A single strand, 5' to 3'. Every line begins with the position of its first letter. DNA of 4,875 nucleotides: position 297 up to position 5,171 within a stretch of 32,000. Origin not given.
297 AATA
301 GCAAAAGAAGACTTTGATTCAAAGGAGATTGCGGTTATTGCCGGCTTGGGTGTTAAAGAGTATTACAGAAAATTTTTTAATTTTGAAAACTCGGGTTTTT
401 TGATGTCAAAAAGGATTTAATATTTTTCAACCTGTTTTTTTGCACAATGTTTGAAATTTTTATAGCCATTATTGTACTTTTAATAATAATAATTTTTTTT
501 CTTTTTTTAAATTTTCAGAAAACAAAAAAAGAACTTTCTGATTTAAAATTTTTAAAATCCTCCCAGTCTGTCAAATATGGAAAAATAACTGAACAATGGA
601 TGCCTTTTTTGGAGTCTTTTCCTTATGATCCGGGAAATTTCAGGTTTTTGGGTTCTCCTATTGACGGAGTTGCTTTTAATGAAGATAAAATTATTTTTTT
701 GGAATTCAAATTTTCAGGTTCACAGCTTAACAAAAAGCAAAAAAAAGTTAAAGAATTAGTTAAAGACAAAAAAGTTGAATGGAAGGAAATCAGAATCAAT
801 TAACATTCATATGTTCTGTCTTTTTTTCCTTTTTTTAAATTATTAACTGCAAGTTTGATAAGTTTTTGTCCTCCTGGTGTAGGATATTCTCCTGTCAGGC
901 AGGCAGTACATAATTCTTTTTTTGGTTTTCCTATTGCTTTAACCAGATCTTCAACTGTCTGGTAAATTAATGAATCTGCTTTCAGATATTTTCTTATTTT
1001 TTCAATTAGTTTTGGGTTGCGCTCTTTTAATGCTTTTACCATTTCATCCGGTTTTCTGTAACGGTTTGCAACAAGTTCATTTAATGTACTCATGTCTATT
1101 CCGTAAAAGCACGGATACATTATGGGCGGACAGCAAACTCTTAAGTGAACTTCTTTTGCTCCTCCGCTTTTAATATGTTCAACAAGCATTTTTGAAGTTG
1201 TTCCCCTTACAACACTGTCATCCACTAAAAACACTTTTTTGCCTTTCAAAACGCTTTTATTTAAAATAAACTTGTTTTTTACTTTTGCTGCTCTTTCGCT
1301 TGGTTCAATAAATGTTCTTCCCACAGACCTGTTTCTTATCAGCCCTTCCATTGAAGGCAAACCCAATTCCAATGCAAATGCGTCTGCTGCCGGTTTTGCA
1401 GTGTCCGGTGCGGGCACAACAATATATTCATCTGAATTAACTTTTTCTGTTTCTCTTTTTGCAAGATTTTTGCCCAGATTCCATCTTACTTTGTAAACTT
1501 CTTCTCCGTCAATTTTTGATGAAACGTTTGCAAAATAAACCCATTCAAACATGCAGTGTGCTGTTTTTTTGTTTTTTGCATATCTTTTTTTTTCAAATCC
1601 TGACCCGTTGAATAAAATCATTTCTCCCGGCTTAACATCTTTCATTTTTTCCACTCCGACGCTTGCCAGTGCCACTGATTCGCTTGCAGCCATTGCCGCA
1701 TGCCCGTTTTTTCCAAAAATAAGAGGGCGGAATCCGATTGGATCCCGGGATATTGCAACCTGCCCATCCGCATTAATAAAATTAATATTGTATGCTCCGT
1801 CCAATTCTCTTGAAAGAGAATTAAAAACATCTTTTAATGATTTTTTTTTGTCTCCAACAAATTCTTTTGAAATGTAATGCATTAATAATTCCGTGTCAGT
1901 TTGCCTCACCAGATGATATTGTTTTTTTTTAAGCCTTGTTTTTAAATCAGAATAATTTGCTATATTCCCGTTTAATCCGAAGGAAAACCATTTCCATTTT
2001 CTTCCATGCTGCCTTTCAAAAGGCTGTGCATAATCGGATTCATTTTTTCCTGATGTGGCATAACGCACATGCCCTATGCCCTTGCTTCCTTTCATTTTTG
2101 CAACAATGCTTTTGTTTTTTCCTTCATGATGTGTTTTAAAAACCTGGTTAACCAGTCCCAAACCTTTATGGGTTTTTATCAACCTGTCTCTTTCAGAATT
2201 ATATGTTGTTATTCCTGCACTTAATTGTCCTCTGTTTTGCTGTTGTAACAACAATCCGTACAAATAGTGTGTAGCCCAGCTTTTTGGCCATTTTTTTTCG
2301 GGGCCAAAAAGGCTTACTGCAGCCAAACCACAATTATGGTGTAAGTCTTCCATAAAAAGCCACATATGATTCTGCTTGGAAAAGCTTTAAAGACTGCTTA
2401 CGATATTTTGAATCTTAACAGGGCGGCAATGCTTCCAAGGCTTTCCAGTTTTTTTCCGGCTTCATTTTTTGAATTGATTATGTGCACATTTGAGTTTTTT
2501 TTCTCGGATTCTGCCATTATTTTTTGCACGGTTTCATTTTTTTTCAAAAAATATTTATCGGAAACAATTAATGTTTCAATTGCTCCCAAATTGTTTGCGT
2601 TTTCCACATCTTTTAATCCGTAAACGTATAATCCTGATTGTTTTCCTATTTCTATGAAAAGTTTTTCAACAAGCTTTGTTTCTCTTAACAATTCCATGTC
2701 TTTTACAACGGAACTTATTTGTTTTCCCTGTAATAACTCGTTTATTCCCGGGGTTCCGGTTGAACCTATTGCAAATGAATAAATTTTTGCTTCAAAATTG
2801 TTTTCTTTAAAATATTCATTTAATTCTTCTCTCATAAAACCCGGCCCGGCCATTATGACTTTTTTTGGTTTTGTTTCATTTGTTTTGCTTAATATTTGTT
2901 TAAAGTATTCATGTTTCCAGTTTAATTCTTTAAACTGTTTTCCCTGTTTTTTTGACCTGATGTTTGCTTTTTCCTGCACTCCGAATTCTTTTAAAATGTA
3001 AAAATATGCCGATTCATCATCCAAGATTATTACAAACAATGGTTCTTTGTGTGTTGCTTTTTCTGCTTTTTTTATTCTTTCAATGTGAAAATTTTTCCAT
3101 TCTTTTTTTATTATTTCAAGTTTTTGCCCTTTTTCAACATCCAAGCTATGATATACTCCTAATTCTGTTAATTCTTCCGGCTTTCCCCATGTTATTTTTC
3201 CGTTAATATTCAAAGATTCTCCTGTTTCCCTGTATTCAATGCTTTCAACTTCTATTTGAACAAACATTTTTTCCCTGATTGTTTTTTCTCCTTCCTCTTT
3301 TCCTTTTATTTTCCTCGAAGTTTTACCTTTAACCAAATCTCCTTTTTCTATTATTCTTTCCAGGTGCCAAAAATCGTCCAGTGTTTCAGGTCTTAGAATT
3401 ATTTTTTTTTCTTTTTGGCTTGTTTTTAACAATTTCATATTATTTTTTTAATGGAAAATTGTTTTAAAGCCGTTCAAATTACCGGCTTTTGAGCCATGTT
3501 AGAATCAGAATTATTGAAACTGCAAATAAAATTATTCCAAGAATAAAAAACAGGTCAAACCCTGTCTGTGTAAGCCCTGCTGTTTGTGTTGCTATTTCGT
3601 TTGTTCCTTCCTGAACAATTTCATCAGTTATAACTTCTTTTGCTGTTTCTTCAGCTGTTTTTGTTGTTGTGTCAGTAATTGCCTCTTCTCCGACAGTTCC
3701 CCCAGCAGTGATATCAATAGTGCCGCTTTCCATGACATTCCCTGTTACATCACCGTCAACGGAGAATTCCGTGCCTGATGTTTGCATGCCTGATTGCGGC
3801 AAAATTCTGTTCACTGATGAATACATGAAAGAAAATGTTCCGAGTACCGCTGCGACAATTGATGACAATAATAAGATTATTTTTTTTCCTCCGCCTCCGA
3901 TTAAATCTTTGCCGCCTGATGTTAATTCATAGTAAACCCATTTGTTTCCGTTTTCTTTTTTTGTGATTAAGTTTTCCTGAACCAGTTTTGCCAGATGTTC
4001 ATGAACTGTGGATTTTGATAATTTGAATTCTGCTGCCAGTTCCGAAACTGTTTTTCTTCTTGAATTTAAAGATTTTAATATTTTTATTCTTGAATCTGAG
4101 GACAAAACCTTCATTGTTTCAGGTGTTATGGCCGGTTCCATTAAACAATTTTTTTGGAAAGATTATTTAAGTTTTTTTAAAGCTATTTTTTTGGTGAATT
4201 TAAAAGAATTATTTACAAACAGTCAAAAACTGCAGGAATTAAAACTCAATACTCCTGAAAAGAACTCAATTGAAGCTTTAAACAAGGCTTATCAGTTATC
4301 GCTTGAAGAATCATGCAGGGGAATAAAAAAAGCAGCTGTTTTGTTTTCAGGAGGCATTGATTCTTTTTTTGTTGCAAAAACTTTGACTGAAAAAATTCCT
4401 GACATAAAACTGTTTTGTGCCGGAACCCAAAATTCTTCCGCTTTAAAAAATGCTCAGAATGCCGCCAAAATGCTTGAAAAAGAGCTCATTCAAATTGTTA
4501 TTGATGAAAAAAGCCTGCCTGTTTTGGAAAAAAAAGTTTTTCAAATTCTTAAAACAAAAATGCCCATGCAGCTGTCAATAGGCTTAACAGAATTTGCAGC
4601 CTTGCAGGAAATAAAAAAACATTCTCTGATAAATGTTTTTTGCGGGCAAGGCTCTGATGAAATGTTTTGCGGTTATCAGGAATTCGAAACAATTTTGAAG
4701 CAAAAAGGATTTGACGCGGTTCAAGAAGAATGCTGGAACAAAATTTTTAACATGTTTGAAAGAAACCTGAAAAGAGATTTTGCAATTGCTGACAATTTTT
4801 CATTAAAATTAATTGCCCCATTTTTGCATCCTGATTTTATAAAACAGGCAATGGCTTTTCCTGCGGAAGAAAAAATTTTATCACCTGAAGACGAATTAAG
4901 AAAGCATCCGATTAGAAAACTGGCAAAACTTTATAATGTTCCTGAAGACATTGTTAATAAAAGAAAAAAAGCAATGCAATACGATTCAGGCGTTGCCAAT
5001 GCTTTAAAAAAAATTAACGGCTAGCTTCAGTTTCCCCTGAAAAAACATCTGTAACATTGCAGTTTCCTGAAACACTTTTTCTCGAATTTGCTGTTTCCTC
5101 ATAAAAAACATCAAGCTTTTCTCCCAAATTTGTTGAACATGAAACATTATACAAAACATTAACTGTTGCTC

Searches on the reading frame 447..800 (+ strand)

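Call 57: search_protein_families(library=pfam, proteins=[window:447-800:+], max_evalue=0.001)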
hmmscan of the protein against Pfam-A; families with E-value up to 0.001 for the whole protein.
window:447-800:+ (118 aa): 1 family
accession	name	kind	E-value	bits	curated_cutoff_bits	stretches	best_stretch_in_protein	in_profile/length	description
PF10107.15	Endonuc_Holl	-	2.1e-20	73.6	23.8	1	36-116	71-158/159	Endonuclease related to archaeal Holliday junction resolvase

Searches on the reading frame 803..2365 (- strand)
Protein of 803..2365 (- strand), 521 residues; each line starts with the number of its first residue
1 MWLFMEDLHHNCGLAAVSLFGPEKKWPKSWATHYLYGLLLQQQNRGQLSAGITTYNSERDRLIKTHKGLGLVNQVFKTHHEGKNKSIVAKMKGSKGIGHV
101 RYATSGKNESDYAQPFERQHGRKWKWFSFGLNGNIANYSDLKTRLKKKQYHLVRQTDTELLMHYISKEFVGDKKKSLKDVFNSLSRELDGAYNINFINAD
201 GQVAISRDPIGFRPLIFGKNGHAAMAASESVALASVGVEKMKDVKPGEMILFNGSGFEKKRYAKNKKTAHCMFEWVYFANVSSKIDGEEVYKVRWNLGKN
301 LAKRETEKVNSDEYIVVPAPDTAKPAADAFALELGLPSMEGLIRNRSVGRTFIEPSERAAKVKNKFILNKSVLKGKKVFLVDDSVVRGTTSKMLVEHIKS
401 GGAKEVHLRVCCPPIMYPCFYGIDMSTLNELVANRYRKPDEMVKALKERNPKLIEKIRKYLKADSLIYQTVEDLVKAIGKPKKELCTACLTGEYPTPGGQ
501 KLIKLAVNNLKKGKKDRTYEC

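Call 57: search_protein_families(library=pfam, proteins=[window:803-2365:-], max_evalue=0.001)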
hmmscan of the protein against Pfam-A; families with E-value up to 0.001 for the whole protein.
window:803-2365:- (521 aa): 4 families
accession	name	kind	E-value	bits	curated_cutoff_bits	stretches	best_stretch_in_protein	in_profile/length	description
PF13522.11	GATase_6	-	1.9e-16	60.7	27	1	92-229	9-130/130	Glutamine amidotransferase domain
PF13537.11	GATase_7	-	3.1e-14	53.5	25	1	111-234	11-122/123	Glutamine amidotransferase domain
PF13230.11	GATase_4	-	8.5e-10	38.4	23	1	91-203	69-181/272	Glutamine amidotransferases class-II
PF00156.33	Pribosyltran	-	3.4e-07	30.2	26.3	1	301-411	18-123/158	Phosphoribosyl transferase domain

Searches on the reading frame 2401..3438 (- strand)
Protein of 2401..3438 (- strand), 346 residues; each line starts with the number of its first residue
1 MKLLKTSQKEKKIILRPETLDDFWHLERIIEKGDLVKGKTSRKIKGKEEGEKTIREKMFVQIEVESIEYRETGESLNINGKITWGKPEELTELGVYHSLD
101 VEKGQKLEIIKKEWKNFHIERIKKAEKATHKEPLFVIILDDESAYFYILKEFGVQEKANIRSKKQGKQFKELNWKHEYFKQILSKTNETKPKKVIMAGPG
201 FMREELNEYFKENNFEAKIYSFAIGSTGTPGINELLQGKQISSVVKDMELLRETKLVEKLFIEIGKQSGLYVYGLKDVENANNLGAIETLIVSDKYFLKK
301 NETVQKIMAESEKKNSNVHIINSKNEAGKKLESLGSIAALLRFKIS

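Call 57: search_protein_families(library=pfam, proteins=[window:2401-3438:-], max_evalue=0.001)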
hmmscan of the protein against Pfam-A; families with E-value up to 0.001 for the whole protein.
window:2401-3438:- (346 aa): 3 families
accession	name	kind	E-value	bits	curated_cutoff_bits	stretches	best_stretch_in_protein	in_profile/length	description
PF03463.20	eRF1_1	-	2.2e-25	89.5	23.8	1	1-125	1-122/123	eRF1 domain 1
PF03465.20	eRF1_3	-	1.2e-21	77.6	25.8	1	251-345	2-106/106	eRF1 domain 3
PF03464.20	eRF1_2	-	6.9e-07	30.1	27.1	1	136-243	4-129/133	eRF1 domain 2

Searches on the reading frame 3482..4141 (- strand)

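Call 57: search_protein_families(library=pfam, proteins=[window:3482-4141:-], max_evalue=0.001)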
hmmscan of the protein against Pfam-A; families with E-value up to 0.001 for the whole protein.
window:3482-4141:- (220 aa): 20 families
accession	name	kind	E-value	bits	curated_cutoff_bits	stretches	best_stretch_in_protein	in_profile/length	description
PF01022.26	HTH_5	-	9.3e-14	51.5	22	1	16-61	2-47/47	Bacterial regulatory protein, arsR family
PF12840.13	HTH_20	-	6e-08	33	27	1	13-60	1-49/51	Helix-turn-helix domain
PF25213.1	HVO_A0261_N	-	2.4e-07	31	35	1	13-78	8-68/86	HVO_A0261 N-terminal domain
PF09339.16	HTH_IclR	-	4.6e-07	29.9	22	1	20-61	7-50/52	IclR helix-turn-helix domain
PF13412.12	HTH_24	-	6.7e-07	29.2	21.9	1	16-60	3-48/48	Winged helix-turn-helix DNA-binding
PF12802.13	MarR_2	-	3.2e-06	27.6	27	1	30-65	21-56/61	MarR family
PF01047.28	MarR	-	1.9e-05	24.9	24.6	1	21-64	8-52/59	MarR family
PF25212.1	HVO_A0114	-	6e-05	23.2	27.6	1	7-67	13-74/84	HVO_A0114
PF14493.12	HTH_40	-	0.00014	22.6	27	1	28-58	11-41/89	Helix-turn-helix domain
PF04967.18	HTH_10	-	0.00018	21.7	23.1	1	27-53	21-47/53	HTH DNA binding domain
PF03551.20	PadR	-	0.00026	21.4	27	1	31-79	18-71/75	Transcriptional regulator PadR-like family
PF21476.4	PF0610-like_N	-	0.00036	21.2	33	1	18-51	3-36/50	PF0610-like, N-terminal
PF00392.27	GntR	-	0.00045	20.3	27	1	31-62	26-57/64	Bacterial regulatory proteins, gntR family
PF08279.18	HTH_11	-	0.00049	20.4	25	1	19-56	3-42/55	HTH domain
PF03965.22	Penicillinase_R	-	0.00074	20.3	22.6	0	30-74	22-66/115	Penicillinase repressor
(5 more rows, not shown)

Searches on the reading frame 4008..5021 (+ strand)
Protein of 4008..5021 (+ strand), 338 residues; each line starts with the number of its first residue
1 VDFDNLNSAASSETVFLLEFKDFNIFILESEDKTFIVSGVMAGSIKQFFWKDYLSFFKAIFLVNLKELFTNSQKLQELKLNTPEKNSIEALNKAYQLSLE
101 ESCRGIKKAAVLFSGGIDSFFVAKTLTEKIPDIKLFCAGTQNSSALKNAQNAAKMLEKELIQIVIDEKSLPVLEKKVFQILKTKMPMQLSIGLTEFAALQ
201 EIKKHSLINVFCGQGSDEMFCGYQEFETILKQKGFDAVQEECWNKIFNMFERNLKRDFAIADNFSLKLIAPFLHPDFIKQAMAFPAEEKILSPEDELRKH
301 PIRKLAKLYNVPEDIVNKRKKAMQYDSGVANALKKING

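Call 57: search_protein_families(library=pfam, proteins=[window:4008-5021:+], max_evalue=0.001)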
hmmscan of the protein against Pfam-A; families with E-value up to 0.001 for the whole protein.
window:4008-5021:+ (338 aa): 3 families
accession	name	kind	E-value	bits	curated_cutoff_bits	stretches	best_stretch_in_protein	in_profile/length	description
PF00733.27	Asn_synthase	-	5.3e-26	92.6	21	2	99-227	10-138/354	Asparagine synthase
PF24167.1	DUF7411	-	3.3e-06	27.2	28.7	1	108-188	2-78/194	Family of unknown function (DUF7411)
PF02540.23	NAD_synthase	-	0.00088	18.9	21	0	104-167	16-83/242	NAD synthase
